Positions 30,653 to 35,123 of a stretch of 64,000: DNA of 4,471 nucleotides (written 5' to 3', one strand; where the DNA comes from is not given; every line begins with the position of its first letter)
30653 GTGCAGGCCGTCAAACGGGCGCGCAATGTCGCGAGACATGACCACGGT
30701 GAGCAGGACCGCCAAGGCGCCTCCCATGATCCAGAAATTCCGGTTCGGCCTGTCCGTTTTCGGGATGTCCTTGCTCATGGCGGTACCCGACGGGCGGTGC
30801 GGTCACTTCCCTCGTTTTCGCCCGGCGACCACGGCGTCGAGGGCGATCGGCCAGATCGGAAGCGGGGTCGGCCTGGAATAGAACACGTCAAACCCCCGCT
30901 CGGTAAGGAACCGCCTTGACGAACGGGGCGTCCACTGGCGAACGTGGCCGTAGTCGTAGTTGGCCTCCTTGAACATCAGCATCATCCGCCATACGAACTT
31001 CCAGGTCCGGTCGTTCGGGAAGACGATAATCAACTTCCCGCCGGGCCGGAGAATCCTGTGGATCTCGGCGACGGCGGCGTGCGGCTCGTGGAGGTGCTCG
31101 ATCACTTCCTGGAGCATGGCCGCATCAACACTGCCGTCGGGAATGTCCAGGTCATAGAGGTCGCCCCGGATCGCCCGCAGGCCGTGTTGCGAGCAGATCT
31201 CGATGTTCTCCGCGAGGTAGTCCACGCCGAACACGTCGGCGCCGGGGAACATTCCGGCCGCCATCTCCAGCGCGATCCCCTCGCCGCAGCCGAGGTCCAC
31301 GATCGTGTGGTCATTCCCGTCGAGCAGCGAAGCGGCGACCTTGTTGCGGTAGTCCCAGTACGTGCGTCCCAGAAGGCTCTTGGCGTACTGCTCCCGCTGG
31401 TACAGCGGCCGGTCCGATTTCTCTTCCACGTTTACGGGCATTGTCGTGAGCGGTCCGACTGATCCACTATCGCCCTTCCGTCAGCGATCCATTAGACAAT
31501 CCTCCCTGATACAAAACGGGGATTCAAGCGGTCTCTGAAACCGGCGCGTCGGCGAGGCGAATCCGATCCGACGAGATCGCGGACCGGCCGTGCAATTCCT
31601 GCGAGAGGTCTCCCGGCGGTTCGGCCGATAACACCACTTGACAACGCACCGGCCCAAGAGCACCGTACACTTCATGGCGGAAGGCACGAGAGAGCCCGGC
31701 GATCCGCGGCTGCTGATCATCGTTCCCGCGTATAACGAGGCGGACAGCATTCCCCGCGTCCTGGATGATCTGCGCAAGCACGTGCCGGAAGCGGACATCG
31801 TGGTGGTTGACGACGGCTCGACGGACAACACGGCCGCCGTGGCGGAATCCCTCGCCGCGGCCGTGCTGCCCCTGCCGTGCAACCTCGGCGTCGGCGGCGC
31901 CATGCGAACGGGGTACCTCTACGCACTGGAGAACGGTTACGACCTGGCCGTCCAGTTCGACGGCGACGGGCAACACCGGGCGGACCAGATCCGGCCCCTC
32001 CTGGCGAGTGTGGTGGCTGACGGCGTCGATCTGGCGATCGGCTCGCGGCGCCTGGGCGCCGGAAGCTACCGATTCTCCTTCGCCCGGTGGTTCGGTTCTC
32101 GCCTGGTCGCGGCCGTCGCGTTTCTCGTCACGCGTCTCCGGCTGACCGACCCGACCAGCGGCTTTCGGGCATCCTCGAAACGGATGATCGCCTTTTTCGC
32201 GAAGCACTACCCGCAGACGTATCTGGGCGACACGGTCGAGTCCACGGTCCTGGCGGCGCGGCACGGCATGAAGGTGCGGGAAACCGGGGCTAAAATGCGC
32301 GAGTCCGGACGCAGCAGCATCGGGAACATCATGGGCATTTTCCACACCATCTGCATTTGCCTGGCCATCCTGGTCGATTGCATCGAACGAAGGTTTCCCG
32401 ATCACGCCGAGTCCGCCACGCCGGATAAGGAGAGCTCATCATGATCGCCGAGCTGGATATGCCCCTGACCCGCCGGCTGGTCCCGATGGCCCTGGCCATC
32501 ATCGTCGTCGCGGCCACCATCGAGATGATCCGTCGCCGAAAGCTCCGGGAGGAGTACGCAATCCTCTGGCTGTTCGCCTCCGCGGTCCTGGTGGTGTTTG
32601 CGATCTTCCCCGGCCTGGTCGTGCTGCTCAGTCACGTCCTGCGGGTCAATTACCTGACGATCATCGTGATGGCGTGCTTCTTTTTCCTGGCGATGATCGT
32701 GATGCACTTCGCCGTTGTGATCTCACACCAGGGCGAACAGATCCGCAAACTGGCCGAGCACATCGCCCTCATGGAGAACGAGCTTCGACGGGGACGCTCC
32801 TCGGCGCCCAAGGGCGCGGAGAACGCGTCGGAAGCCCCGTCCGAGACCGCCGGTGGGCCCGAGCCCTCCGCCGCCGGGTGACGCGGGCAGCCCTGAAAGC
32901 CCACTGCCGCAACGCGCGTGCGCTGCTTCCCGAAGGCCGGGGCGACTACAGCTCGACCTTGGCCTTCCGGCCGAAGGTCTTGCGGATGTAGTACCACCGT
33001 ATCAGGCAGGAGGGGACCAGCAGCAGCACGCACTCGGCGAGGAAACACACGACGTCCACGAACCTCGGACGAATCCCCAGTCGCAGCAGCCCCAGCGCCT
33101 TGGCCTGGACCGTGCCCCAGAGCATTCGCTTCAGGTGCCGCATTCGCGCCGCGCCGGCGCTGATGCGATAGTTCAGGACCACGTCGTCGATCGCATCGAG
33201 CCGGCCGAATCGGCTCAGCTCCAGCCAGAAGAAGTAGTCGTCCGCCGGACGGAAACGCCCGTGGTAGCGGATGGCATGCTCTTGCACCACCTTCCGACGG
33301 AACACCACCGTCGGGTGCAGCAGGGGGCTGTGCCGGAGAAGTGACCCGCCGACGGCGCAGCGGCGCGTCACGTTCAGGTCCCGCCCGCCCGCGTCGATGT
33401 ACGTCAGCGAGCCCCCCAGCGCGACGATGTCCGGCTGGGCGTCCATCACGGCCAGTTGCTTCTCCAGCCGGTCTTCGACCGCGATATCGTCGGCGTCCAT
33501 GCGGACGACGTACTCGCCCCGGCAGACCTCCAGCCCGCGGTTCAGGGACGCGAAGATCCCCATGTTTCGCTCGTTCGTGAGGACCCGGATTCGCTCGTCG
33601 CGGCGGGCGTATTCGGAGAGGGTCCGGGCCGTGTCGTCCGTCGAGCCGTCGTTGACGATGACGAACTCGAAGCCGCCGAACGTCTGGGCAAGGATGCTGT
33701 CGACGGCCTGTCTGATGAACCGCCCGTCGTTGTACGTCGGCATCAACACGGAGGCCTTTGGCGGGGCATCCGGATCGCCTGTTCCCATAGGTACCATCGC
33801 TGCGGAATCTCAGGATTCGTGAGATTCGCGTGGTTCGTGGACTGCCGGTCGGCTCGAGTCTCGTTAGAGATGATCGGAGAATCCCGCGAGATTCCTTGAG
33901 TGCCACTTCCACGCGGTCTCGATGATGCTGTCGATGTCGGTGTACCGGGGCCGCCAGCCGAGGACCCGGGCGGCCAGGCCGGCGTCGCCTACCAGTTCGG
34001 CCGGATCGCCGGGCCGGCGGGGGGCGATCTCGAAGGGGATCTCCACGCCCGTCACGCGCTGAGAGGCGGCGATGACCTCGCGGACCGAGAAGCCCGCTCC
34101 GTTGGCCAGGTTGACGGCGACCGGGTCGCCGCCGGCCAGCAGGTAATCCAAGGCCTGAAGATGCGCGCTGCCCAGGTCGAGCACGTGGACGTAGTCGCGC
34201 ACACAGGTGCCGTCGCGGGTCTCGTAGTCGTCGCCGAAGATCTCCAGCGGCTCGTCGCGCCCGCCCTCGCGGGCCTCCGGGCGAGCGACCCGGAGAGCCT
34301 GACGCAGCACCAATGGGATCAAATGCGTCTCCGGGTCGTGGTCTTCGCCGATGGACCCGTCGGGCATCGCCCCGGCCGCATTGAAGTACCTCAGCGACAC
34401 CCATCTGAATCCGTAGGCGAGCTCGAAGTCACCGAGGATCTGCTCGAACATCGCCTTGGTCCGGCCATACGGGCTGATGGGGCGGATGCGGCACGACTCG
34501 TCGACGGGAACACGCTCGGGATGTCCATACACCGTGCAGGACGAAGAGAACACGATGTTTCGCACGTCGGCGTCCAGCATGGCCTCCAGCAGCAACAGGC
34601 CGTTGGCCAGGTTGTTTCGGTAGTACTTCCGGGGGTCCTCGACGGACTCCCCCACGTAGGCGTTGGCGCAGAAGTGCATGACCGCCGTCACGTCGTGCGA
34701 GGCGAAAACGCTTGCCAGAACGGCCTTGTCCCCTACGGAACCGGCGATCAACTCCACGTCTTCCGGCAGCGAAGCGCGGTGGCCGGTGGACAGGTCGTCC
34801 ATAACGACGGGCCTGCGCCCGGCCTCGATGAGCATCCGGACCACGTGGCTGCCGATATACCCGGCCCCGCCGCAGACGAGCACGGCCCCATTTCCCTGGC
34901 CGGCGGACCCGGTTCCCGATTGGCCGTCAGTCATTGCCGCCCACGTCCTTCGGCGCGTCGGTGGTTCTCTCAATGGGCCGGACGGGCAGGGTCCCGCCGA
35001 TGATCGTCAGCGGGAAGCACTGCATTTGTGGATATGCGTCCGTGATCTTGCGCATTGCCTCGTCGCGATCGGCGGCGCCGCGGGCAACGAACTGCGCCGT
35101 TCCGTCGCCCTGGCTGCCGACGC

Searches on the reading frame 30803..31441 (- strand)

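Call 19: search_protein_families(library=pfam, proteins=[window:30803-31441:-], max_evalue=0.001)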
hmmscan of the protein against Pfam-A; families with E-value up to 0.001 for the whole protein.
window:30803-31441:- (212 aa): 8 families
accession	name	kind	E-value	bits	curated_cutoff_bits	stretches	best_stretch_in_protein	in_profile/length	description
PF08241.18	Methyltransf_11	-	1.3e-21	77.5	21.2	1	48-139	1-95/95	Methyltransferase domain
PF13489.12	Methyltransf_23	-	5.4e-18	65.7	27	1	41-186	20-161/164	Methyltransferase domain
PF13649.12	Methyltransf_25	-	7.3e-17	62.3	27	1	47-135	1-97/97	Methyltransferase domain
PF07021.18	MetW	-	1e-12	48.6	21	1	46-156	16-124/193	Methionine biosynthesis protein MetW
PF13847.12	Methyltransf_31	-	2e-12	47.5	27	1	44-143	4-113/145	Methyltransferase domain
PF08242.18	Methyltransf_12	-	2.2e-12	48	30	1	48-137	1-98/98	Methyltransferase domain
PF00891.24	Methyltransf_2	-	1.3e-06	28.3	22.3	1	46-140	65-165/210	O-methyltransferase domain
PF24675.1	NpmA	-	0.00054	19.8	60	0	23-138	3-110/214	16S rRNA (adenine(1408)-N(1))-methyltransferase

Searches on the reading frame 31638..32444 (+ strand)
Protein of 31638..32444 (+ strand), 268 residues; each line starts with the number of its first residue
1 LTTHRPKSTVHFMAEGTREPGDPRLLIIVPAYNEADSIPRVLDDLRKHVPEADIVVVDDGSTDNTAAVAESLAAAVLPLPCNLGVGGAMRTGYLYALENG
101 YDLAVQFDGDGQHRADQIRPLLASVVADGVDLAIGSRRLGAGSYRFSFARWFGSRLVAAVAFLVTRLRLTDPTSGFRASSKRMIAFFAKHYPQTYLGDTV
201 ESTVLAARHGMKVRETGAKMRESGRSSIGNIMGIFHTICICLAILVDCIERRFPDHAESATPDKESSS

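Call 19: search_protein_families(library=pfam, proteins=[window:31638-32444:+], max_evalue=0.001)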
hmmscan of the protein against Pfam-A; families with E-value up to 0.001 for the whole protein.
window:31638-32444:+ (268 aa): 2 families
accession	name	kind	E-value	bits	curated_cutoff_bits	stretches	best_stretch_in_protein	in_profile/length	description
PF00535.33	Glycos_transf_2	-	1.4e-22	80.8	23.3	1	27-151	2-129/168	Glycosyl transferase family 2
PF13641.12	Glyco_tranf_2_3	-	4.2e-06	27.4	27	1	23-212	1-200/230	Glycosyltransferase like family 2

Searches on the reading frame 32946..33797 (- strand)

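Call 19: search_protein_families(library=pfam, proteins=[window:32946-33797:-], max_evalue=0.001)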
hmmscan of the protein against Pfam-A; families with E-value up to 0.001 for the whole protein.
window:32946-33797:- (283 aa): 4 families
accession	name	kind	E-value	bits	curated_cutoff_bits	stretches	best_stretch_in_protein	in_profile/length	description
PF00535.33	Glycos_transf_2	-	8.1e-35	120.7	23.3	1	16-144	1-129/168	Glycosyl transferase family 2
PF13641.12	Glyco_tranf_2_3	-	2e-18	67.7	27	1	13-198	2-198/230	Glycosyltransferase like family 2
PF10111.15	Glyco_tranf_2_2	-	1.1e-12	48.5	27.3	1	20-119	5-107/276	Glycosyltransferase like family 2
PF13704.12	Glyco_tranf_2_4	-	0.00082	20.3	27.5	0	23-112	2-90/98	Glycosyl transferase family 2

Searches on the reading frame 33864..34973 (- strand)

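Call 19: search_protein_families(library=pfam, proteins=[window:33864-34973:-], max_evalue=0.001)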
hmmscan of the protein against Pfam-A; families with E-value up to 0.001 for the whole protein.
window:33864-34973:- (369 aa): 8 families
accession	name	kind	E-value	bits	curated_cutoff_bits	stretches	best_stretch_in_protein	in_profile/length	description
PF01370.27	Epimerase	-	1.8e-51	175.3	20.9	1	31-289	1-239/240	NAD dependent epimerase/dehydratase family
PF16363.11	GDP_Man_Dehyd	-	7.2e-48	164.2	27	1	32-345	1-324/332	GDP-mannose 4,6 dehydratase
PF01073.25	3Beta_HSD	-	3.2e-11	43.2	22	1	32-179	1-156/280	3-beta hydroxysteroid dehydrogenase/isomerase family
PF05368.20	NmrA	-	5.3e-09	36.5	27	1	30-145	4-107/298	NmrA-like family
PF02719.21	Polysacc_synt_2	-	1.7e-07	31.2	20.2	1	31-201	1-173/293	Polysaccharide biosynthesis protein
PF13460.12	NAD_binding_10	-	7.8e-07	29.6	27.2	1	35-187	1-138/184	NAD(P)H-binding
PF04321.23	RmlD_sub_bind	-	0.00017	21.2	27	1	31-180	3-136/287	RmlD substrate binding domain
PF08659.16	KR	-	0.00079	19.8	22.6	0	29-94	1-76/180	KR domain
